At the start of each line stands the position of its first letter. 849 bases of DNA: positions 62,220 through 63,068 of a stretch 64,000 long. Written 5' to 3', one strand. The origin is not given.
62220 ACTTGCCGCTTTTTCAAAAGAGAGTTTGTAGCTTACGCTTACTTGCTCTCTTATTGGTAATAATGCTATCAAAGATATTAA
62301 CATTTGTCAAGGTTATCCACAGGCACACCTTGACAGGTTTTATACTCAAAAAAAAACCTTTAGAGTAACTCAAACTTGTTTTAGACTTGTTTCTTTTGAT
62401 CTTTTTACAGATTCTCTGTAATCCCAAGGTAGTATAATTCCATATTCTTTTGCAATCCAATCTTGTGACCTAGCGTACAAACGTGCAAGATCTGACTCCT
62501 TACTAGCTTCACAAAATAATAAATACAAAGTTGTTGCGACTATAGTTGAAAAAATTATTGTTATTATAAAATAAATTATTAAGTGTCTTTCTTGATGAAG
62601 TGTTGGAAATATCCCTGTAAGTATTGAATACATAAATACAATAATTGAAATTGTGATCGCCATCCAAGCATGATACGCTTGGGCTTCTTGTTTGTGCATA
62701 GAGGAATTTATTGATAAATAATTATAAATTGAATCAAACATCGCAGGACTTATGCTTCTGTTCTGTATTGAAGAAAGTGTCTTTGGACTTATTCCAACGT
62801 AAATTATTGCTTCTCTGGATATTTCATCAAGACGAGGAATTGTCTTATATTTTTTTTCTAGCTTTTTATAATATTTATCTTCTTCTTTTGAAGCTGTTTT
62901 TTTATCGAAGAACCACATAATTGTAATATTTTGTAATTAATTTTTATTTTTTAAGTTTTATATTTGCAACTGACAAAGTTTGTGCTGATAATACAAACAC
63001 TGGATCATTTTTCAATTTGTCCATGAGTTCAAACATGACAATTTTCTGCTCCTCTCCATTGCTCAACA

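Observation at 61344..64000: A+T-rich, probably foreign segment: DUF3800-like gene plus a two-gene soluble/2-TM module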

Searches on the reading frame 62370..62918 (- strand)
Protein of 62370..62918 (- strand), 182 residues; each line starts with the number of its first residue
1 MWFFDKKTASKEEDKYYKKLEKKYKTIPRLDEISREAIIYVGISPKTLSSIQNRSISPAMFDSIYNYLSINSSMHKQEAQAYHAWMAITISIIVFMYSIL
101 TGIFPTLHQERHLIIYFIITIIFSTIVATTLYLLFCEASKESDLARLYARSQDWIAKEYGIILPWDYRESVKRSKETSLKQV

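Call 6: search_protein_families(library=pfam, proteins=[window:62370-62918:-], max_evalue=0.1)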
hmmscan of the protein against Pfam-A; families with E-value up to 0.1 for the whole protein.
window:62370-62918:- (182 aa): 3 families
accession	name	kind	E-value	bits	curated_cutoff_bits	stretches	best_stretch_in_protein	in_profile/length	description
PF11683.13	DUF3278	-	0.0055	17.2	26.6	1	75-136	26-87/130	Protein of unknown function (DUF3278)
PF00335.26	Tetraspanin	-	0.067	13.3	32.1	1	71-139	34-103/225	Tetraspanin family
PF09843.14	DUF2070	-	0.086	11.6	30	1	19-138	3-125/561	Predicted membrane protein (DUF2070)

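Call 7: search_protein_families(library=padloc, proteins=[window:62370-62918:-], max_evalue=1)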
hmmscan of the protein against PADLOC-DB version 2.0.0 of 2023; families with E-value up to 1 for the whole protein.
window:62370-62918:- (182 aa): 1 family
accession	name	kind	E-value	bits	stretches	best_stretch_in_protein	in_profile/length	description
PDLC00408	ThsA1|ThsA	-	0.0095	13.3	1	78-166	11-96/297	Macro domain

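Call 36: search_protein_families(library=pfam, proteins=[L002:6317-7090:+, L003:1694-2572:-, L003:1516-1728:-, L003:3-1514:-], max_evalue=0.01)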
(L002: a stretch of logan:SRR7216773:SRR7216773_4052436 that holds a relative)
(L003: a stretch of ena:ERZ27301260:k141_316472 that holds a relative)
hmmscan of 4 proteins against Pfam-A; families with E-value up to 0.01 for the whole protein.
L002:6317-7090:+ (257 aa): 3 families
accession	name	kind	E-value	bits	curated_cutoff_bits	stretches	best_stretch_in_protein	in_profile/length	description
PF23343.2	REP_ORF2-G2P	-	5.7e-22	78.3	27.8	1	88-190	3-98/99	Replication-associated protein ORF2/G2P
PF20199.4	RepSA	-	1.5e-05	24.8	34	1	121-141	204-224/438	Replication initiator protein, pSAM2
PF14214.11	Helitron_like_N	-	0.00038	21.1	28.9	1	108-141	155-190/191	Helitron helicase-like domain at N-terminus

L003:1694-2572:- (292 aa): 3 families
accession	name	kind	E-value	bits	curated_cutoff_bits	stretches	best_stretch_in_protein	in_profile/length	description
PF23343.2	REP_ORF2-G2P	-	5.3e-22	78.4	27.8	1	123-225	3-98/99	Replication-associated protein ORF2/G2P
PF20199.4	RepSA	-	7.6e-10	38.9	34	1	91-176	127-224/438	Replication initiator protein, pSAM2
PF14214.11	Helitron_like_N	-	0.0022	18.6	28.9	1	150-176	164-190/191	Helitron helicase-like domain at N-terminus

L003:1516-1728:- (70 aa): 0 families

L003:3-1514:- (504 aa): 4 families
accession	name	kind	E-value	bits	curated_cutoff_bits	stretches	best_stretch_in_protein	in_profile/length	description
PF00239.26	Resolvase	-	3.7e-32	111.8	23.3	1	9-156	1-144/145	Resolvase, N terminal domain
PF07508.19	Recombinase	-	2.2e-12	47.6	21.1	1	181-261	4-97/102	Recombinase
PF13408.12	Zn_ribbon_recom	-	1e-08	35.8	25.3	1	279-334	1-56/58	Recombinase zinc beta ribbon domain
PF24286.1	DUF7474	-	0.0012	19.3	27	1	322-398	26-98/194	Family of unknown function (DUF7474)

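Call 37: search_protein_families(library=phrogs, proteins=[L002:6317-7090:+, L003:1694-2572:-, L003:1516-1728:-, L003:3-1514:-, window:62370-62918:-], max_evalue=0.01)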
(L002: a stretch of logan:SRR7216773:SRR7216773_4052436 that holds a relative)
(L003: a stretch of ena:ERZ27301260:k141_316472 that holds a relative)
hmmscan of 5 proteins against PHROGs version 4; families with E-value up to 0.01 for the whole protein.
L002:6317-7090:+ (257 aa): 4 families
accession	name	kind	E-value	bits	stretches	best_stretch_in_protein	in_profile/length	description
phrog_3419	-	DNA, RNA and nucleotide metabolism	2.3e-32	113.7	1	4-216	37-237/289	rolling circle DNA replication initiation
phrog_3584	-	DNA, RNA and nucleotide metabolism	2.9e-16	60.7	1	52-215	37-198/265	replication initiation protein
phrog_942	-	DNA, RNA and nucleotide metabolism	2.1e-11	44.9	1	87-195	120-242/501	replication initiation protein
phrog_713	-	DNA, RNA and nucleotide metabolism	3.8e-05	23.7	1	92-167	126-225/432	DNA replication initiation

L003:1694-2572:- (292 aa): 5 families
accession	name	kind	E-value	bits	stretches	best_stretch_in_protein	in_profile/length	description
phrog_3419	-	DNA, RNA and nucleotide metabolism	9.2e-31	108.4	1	24-251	22-237/289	rolling circle DNA replication initiation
phrog_3584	-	DNA, RNA and nucleotide metabolism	1e-13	52.4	1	98-249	48-197/265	replication initiation protein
phrog_942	-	DNA, RNA and nucleotide metabolism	1.2e-11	45.7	1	123-233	121-245/501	replication initiation protein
phrog_2969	-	DNA, RNA and nucleotide metabolism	1.5e-05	25.2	1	138-224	182-261/346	replication initiation protein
phrog_713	-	DNA, RNA and nucleotide metabolism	0.0026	17.6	0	148-177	160-192/432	DNA replication initiation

L003:1516-1728:- (70 aa): 0 families

L003:3-1514:- (504 aa): 3 families
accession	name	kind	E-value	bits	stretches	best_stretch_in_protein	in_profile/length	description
phrog_95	-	integration and excision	1.5e-88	299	1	2-417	83-508/651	integrase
phrog_125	-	DNA, RNA and nucleotide metabolism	1.7e-28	100.9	1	3-226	16-207/254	DNA invertase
phrog_6620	-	integration and excision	1e-07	32.7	1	5-145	54-185/201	transposase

window:62370-62918:- (182 aa): 0 families

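Call 63: search_protein_families(library=padloc, proteins=[L088:3366-5738:+, L088:6032-7123:+, L086:7511-8257:+, L111:3763-4782:+, L111:4791-5912:+, L110:1144-1842:+, L110:2965-4134:+, L084:11946-13064:+, L084:13181-14176:+, L084:11058-11594:+], max_evalue=0.001)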
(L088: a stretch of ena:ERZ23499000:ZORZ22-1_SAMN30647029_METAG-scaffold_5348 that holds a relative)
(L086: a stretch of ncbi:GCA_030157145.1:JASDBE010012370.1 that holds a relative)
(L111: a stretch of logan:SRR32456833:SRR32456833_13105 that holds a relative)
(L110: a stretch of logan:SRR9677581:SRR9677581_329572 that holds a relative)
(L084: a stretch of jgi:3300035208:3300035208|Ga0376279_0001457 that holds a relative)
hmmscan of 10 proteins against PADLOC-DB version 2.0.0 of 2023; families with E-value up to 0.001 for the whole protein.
L088:3366-5738:+ (790 aa): 16 families
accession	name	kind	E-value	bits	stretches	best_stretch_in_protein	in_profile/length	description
PDLC04894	PDC-S06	-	2e-24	84.1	2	1-488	1-460/740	-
PDLC04887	PDC-S06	-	6.9e-23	79.1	1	4-656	3-633/790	-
PDLC04890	PDC-S06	-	2.7e-21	73.8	1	32-638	25-578/732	-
PDLC03859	LmuB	-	9.6e-17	59.4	1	400-651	367-602/611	-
PDLC04135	mad3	-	9.2e-16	56.3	1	469-640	173-330/374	mads_3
PDLC04886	PDC-S06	-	3.1e-15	54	1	28-653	22-594/727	-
PDLC04891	PDC-S06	-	4.4e-15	53.2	1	287-758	382-820/858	-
PDLC04897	PDC-S06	-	1.7e-14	51.4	1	23-654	13-594/727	-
PDLC04895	PDC-S06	-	2.8e-14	50.6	1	31-676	25-671/784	-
PDLC04893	PDC-S06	-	3.2e-12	43.7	2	560-718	616-783/862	-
PDLC04898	PDC-S06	-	8.9e-12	42.1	1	97-642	112-616/752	-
PDLC04896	PDC-S06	-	1.4e-11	41.7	1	565-647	498-579/732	-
PDLC03865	LmuB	-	3.5e-11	40.1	1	255-647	602-988/1007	-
PDLC04892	PDC-S06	-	1.5e-05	21.5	1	28-59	89-120/843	-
PDLC02980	AriA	-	6.9e-05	20.9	1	346-633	102-299/304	-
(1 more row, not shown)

L088:6032-7123:+ (363 aa): 0 families

L086:7511-8257:+ (248 aa): 0 families

L111:3763-4782:+ (339 aa): 0 families

L111:4791-5912:+ (373 aa): 0 families

L110:1144-1842:+ (232 aa): 0 families

L110:2965-4134:+ (389 aa): 9 families
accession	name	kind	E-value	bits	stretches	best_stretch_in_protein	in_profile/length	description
PDLC03418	REase_II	-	6.5e-78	260.4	1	8-388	7-371/372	Type II restriction enzyme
PDLC03877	NsnA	-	2e-24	84.6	1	33-238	63-285/385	-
PDLC04027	PD-T4-2_A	-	1.4e-14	52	1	32-100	49-115/363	-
PDLC04154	HEC-06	-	6.6e-05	19.8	1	38-93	26-85/569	-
PDLC04151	HEC-05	-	6.8e-05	19.8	0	38-80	42-81/600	-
PDLC04150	HEC-05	-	0.00028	17.9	0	39-80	25-63/583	-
PDLC04155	HEC-06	-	0.00034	17.2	1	39-93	24-83/562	-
PDLC04157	HEC-06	-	0.00071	16.3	0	39-98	26-90/558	-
PDLC04153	HEC-05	-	0.00095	15.4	0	32-78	18-60/621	-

L084:11946-13064:+ (372 aa): 7 families
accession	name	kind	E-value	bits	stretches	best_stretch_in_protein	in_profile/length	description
PDLC03963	SoFic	-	1.1e-98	329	1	18-371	11-358/361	-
PDLC04840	PDC-S04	-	1.6e-21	75.1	1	69-264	16-206/227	-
PDLC04966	PDC-S24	-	1.9e-21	74.5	1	112-258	222-369/497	-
PDLC04836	PDC-S04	-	2.2e-19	67.6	1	72-268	33-221/244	-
PDLC04837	PDC-S04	-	1.6e-17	61.6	1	91-273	56-223/234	-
PDLC04839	PDC-S04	-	2e-12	45.2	1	98-261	35-190/205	-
PDLC04838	PDC-S04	-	0.00067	17.5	0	188-227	123-163/209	-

L084:13181-14176:+ (331 aa): 0 families

L084:11058-11594:+ (178 aa): 0 families

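Call 87: search_protein_families(library=pfam, proteins=[L084:8162-9244:-, L084:9301-9705:-, L084:9707-9874:-, L111:1589-2110:-, L111:2139-2543:-, L088:2071-2241:-, L086:5942-6109:-, L111:3763-4782:+, L111:4791-5912:+, L110:1144-1842:+], max_evalue=0.01)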
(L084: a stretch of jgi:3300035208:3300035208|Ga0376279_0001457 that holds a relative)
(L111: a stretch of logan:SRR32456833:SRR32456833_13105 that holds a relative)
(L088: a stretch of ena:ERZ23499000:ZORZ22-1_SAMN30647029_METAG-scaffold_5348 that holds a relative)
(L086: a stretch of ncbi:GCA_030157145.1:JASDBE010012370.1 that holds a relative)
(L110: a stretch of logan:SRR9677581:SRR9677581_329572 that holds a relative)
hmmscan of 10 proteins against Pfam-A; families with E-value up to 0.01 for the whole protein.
L084:8162-9244:- (360 aa): 3 families
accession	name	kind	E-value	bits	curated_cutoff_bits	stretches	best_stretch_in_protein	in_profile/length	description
PF00239.26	Resolvase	-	8.3e-15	55.6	23.3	1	4-149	2-144/145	Resolvase, N terminal domain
PF07508.19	Recombinase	-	4.8e-14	52.9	21.1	1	175-253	5-96/102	Recombinase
PF13408.12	Zn_ribbon_recom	-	3.4e-09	37.4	25.3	1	270-321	1-54/58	Recombinase zinc beta ribbon domain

L084:9301-9705:- (134 aa): 1 family
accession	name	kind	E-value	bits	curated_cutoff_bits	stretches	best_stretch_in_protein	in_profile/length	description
PF13730.12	HTH_36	-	1.1e-08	35.2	25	1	18-69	5-55/55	Helix-turn-helix domain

L084:9707-9874:- (55 aa): 1 family
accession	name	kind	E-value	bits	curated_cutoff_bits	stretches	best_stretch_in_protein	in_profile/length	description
PF09932.14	DUF2164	-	0.0027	18.2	27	1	10-38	11-39/74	Uncharacterized conserved protein (DUF2164)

L111:1589-2110:- (173 aa): 2 families
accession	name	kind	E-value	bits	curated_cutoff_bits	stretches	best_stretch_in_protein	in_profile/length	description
PF23343.2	REP_ORF2-G2P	-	0.00052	20.7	27.8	1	1-66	43-98/99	Replication-associated protein ORF2/G2P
PF01531.22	Glyco_transf_11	-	0.00078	19.2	23.9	1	85-147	69-129/298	Glycosyl transferase family 11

L111:2139-2543:- (134 aa): 0 families

L088:2071-2241:- (56 aa): 1 family
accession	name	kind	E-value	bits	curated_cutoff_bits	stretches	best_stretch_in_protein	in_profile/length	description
PF09932.14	DUF2164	-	0.0074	16.8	27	1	7-38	8-39/74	Uncharacterized conserved protein (DUF2164)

L086:5942-6109:- (55 aa): 0 families

L111:3763-4782:+ (339 aa): 1 family
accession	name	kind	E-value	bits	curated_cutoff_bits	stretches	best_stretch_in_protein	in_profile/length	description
PF18728.6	HEPN_AbiV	-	3.2e-05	24.5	27.1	1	56-155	33-136/155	AbiV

L111:4791-5912:+ (373 aa): 0 families

L110:1144-1842:+ (232 aa): 0 families

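Call 98: search_protein_families(library=pfam, proteins=[L111:6148-6651:+, L111:6682-7161:+, L086:8309-8515:+, L087:4649-5047:+, L087:5049-5462:+, L087:5879-7252:-, L110:4158-4688:+, L088:6032-7123:+, L084:14899-15750:+, L086:3028-3618:-], max_evalue=0.01)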
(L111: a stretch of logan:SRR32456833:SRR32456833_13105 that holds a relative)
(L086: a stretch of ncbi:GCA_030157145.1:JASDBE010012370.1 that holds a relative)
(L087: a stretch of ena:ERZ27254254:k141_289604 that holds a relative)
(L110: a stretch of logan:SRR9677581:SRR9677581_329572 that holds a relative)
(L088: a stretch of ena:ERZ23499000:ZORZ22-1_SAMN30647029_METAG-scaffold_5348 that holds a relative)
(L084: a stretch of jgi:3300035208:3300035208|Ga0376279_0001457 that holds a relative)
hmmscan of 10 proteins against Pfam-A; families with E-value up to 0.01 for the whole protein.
L111:6148-6651:+ (167 aa): 0 families

L111:6682-7161:+ (159 aa): 0 families

L086:8309-8515:+ (68 aa): 0 families

L087:4649-5047:+ (132 aa): 0 families

L087:5049-5462:+ (137 aa): 0 families

L087:5879-7252:- (457 aa): 3 families
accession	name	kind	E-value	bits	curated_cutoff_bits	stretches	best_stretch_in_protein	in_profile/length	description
PF07508.19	Recombinase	-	2.1e-14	54.1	21.1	1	138-221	6-101/102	Recombinase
PF00239.26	Resolvase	-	2.2e-13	51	23.3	1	1-104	43-142/145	Resolvase, N terminal domain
PF13408.12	Zn_ribbon_recom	-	8.3e-08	32.9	25.3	1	237-285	6-57/58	Recombinase zinc beta ribbon domain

L110:4158-4688:+ (176 aa): 1 family
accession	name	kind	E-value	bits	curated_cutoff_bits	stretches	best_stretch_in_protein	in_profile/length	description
PF12263.13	DUF3611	-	0.0008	19.8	27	1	7-56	52-102/175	Protein of unknown function (DUF3611)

L088:6032-7123:+ (363 aa): 0 families

L084:14899-15750:+ (283 aa): 0 families

L086:3028-3618:- (196 aa): 1 family
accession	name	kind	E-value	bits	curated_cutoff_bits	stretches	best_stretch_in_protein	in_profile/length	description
PF07695.17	7TMR-DISM_7TM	-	0.0056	17.1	29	1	69-127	101-170/205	7TM diverse intracellular signalling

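Call 117: search_protein_families(library=ncbifam, proteins=[window:62370-62918:-, L002:6317-7090:+], max_evalue=0.01)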
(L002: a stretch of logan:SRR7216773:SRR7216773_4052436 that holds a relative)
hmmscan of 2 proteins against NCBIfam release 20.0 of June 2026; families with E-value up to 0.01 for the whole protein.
window:62370-62918:- (182 aa): 1 family
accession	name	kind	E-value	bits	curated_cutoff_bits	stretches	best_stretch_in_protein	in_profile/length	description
NF004902.0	PRK06265.1-1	equivalog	0.0011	18.7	219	1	61-133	120-194/213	cobalt transporter CbiM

L002:6317-7090:+ (257 aa): 1 family
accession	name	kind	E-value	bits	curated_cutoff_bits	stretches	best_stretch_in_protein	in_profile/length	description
NF041486.1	rep_init_RepSA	equivalog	0.0028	16.6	700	1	122-141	201-220/443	replication initiator protein RepSA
